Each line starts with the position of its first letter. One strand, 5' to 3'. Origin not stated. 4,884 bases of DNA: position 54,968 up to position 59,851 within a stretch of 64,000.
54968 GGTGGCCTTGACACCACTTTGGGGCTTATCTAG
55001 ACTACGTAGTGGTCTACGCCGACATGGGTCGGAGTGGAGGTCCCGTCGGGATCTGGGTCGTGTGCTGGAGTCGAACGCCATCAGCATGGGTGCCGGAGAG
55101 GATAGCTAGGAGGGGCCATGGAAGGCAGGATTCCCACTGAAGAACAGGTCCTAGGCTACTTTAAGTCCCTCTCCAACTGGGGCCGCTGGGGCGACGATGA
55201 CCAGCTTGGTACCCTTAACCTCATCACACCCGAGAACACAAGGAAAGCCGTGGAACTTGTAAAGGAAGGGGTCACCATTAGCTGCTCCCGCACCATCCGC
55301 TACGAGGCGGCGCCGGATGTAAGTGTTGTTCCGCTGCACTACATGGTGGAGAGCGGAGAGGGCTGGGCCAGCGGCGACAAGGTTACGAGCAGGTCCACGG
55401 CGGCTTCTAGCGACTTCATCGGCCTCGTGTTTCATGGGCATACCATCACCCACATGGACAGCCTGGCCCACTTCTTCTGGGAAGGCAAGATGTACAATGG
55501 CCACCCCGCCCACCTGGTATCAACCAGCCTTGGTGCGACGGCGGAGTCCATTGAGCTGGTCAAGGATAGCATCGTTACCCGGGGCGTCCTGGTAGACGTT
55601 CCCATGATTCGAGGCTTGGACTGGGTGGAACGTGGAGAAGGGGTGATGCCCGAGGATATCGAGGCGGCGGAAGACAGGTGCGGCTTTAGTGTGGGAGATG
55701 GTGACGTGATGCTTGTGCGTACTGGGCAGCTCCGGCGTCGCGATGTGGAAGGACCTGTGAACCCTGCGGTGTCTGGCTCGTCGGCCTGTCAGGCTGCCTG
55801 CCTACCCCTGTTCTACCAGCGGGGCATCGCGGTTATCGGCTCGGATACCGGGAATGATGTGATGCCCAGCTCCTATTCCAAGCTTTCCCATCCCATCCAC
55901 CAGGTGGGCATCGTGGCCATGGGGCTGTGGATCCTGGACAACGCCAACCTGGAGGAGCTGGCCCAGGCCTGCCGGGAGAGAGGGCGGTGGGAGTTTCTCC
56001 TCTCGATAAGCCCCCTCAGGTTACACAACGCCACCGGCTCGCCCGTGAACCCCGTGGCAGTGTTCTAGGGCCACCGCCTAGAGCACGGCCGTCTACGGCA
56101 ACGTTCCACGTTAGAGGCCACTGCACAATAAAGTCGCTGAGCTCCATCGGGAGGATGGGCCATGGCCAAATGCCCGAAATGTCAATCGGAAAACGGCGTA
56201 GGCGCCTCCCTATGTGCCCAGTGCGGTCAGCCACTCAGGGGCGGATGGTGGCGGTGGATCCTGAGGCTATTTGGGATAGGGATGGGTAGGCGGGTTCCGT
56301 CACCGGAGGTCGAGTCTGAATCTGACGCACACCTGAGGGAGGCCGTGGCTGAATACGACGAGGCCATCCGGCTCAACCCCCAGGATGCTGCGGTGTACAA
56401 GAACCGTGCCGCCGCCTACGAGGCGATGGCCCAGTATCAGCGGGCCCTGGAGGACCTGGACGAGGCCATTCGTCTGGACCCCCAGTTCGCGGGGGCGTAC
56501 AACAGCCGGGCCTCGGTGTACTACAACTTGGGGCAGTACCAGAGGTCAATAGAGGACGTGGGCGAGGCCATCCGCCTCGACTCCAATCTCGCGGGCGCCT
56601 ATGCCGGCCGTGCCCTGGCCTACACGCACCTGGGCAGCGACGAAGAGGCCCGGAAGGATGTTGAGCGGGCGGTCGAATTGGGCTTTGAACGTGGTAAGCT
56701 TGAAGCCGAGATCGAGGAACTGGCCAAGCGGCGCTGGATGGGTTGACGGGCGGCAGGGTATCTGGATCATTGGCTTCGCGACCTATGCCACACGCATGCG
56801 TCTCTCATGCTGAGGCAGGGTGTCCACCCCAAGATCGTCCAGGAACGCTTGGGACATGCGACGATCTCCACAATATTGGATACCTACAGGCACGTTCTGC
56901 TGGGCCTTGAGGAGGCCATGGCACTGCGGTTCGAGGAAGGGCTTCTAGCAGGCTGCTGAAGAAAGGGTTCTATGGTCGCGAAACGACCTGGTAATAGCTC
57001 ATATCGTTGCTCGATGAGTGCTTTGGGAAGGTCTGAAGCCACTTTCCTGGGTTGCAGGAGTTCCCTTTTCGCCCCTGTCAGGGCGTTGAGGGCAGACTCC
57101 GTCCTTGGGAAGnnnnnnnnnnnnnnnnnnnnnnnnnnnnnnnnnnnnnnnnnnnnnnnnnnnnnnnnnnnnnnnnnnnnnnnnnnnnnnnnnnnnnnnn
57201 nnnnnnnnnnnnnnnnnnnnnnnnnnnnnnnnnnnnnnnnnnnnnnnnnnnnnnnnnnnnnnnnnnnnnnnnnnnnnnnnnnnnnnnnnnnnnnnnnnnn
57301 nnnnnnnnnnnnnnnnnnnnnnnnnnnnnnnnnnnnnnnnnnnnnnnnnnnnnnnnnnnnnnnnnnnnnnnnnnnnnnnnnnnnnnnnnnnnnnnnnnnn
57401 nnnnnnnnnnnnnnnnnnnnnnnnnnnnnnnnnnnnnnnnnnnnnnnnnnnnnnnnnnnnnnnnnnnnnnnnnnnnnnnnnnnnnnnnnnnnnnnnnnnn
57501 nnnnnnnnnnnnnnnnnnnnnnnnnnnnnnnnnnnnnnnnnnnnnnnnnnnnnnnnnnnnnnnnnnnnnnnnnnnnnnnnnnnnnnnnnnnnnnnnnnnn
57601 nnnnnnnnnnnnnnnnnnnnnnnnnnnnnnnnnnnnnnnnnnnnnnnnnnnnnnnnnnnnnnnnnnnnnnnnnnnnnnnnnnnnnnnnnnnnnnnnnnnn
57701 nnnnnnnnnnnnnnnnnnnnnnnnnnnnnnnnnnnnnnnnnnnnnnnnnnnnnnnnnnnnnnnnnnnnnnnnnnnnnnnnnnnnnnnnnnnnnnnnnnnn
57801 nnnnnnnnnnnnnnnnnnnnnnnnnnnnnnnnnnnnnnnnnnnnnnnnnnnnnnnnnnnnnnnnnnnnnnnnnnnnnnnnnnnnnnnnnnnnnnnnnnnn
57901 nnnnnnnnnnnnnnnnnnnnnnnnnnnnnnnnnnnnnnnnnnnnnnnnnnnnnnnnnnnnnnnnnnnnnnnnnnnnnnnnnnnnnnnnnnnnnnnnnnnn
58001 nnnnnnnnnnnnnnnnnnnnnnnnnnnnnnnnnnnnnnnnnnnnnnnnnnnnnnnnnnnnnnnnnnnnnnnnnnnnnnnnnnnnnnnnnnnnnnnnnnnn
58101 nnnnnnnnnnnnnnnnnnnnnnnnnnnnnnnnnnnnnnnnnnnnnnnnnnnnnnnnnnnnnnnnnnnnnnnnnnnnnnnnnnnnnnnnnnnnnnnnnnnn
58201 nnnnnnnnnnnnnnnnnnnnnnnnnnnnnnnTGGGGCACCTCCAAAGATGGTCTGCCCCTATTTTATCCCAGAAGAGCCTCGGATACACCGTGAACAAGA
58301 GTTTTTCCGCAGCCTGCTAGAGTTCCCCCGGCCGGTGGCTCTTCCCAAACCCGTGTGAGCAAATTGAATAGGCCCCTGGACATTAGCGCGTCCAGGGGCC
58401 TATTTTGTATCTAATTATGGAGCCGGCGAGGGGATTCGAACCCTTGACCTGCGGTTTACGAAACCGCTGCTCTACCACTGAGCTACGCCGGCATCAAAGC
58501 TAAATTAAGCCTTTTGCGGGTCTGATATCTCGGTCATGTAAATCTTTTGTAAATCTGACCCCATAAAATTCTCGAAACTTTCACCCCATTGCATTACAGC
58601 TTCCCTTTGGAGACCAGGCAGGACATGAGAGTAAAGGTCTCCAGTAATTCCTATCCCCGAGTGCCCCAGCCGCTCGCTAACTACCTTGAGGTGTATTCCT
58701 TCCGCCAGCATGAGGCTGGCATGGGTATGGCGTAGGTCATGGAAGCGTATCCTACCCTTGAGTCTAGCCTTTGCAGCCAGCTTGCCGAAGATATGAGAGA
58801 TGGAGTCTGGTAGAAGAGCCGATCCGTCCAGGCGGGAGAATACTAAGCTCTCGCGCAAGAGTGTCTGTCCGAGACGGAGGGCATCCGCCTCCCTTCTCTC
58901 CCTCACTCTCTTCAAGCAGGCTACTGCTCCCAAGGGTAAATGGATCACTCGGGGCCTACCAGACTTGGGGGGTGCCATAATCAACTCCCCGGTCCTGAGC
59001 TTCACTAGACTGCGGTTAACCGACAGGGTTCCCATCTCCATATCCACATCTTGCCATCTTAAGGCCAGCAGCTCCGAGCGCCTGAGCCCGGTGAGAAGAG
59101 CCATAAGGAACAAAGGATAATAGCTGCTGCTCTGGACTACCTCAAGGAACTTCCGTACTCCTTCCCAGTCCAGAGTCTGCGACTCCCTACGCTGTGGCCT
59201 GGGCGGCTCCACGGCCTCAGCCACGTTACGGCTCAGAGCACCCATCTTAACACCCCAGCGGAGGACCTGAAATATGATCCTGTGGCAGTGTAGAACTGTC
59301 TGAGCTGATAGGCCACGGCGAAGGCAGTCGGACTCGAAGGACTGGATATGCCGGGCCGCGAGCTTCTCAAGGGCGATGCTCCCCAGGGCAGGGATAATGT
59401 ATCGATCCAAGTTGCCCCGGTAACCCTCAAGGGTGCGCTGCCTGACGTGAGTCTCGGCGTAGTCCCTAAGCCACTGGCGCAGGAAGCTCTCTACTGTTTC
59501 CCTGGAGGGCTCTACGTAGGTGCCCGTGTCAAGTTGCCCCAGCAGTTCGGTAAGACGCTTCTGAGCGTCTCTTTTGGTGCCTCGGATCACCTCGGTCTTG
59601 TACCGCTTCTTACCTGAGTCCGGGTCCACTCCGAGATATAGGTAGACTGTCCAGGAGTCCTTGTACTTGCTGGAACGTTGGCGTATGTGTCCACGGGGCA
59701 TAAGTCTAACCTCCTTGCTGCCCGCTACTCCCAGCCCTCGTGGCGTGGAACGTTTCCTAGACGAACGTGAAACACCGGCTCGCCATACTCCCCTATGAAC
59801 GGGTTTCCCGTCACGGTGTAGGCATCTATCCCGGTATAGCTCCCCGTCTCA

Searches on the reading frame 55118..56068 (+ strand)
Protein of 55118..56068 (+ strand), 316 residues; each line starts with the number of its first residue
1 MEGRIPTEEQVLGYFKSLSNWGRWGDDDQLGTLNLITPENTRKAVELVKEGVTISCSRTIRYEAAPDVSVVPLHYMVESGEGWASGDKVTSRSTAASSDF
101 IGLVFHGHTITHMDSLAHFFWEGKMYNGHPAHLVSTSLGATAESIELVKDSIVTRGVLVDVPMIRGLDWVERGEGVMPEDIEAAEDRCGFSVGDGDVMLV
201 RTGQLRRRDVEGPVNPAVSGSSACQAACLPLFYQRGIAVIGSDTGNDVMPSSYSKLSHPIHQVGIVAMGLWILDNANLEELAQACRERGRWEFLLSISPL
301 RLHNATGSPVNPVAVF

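Call 7: search_protein_families(library=pfam, proteins=[window:55118-56068:+])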
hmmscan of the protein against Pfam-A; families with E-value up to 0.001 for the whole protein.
window:55118-56068:+ (316 aa): 1 family
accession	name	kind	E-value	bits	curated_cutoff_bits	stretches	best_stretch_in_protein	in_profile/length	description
PF04199.19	Cyclase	-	2.1e-14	54.4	23.1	1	103-244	22-137/142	Putative cyclase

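Call 33: find_encoding_contigs(protein=window:55118-56068:+, flank=5000, max_places=10)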
Protein window:55118-56068:+ (316 aa): no gene with exactly this product is on record in the collection.

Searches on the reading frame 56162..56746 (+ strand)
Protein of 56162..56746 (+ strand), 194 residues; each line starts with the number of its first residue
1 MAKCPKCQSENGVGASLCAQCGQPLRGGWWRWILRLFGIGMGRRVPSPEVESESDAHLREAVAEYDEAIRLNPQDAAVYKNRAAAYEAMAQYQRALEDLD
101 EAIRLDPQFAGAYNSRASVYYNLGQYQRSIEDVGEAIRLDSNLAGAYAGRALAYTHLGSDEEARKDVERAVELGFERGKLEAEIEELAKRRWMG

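Call 7: search_protein_families(library=pfam, proteins=[window:56162-56746:+])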
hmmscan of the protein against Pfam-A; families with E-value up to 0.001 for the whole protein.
window:56162-56746:+ (194 aa): 15 families
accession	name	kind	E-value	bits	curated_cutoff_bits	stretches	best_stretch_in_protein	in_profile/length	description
PF00515.34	TPR_1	-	3.5e-20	71.4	27.8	2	76-109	1-34/34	Tetratricopeptide repeat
PF07719.23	TPR_2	-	1.6e-18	65.6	27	2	76-108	1-33/34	Tetratricopeptide repeat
PF13414.12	TPR_11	-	2.3e-17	62.8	26.8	3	91-124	9-42/42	TPR repeat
PF13431.12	TPR_17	-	8.8e-16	57.2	24.4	2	65-97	2-34/34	Tetratricopeptide repeat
PF13181.12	TPR_8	-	4e-15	55.1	25.7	1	110-142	1-33/34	Tetratricopeptide repeat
PF13371.12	TPR_9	-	2.1e-10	40.9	35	1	57-108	10-61/73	Tetratricopeptide repeat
PF13432.12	TPR_16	-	4e-10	40.4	32.7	2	83-141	4-62/65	Tetratricopeptide repeat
PF13424.12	TPR_12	-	7.2e-08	32.9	30.1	1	110-173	3-67/77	Tetratricopeptide repeat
PF13428.12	TPR_14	-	8.3e-08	32.6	23.5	0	79-114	4-39/44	Tetratricopeptide repeat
PF13374.12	TPR_10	-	2.3e-07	31.1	27.5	0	110-138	2-30/42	Tetratricopeptide repeat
PF12569.14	NatA_aux_su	-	1.1e-05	25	33.3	1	82-141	198-257/515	N-terminal acetyltransferase A, auxiliary subunit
PF12773.13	DZR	-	0.00013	22.4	27.3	1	4-26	1-23/45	Double zinc ribbon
PF22150.1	Tt1218-like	-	0.00026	21.4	27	0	96-126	23-53/76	Type IV pilin Tt1218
PF13240.11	Zn_Ribbon_1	-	0.00029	21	25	1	3-25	1-23/23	zinc-ribbon domain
PF14559.12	TPR_19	-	0.00032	21.4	25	0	91-128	6-43/68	Tetratricopeptide repeat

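Call 25: find_encoding_contigs(protein=window:56162-56746:+, flank=5000, max_places=10)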
Protein window:56162-56746:+ (194 aa): no gene with exactly this product is on record in the collection.

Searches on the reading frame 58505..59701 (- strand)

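Call 7: search_protein_families(library=pfam, proteins=[window:58505-59701:-])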
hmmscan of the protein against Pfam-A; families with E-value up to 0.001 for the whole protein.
window:58505-59701:- (398 aa): 4 families
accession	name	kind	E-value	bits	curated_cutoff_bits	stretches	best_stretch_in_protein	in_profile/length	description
PF00589.27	Phage_integrase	-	1.8e-25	90.1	27.1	1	186-360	12-168/172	Phage integrase family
PF14659.12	Phage_int_SAM_3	-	3.3e-11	43.7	22.6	1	69-122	1-53/58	Phage integrase, N-terminal SAM-like domain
PF22022.2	Phage_int_M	-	1.8e-05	25.3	27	1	72-164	3-93/96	Phage integrase central domain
PF14657.12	Arm-DNA-bind_4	-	5.2e-05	23.2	22.3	1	16-61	1-46/47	Arm DNA-binding domain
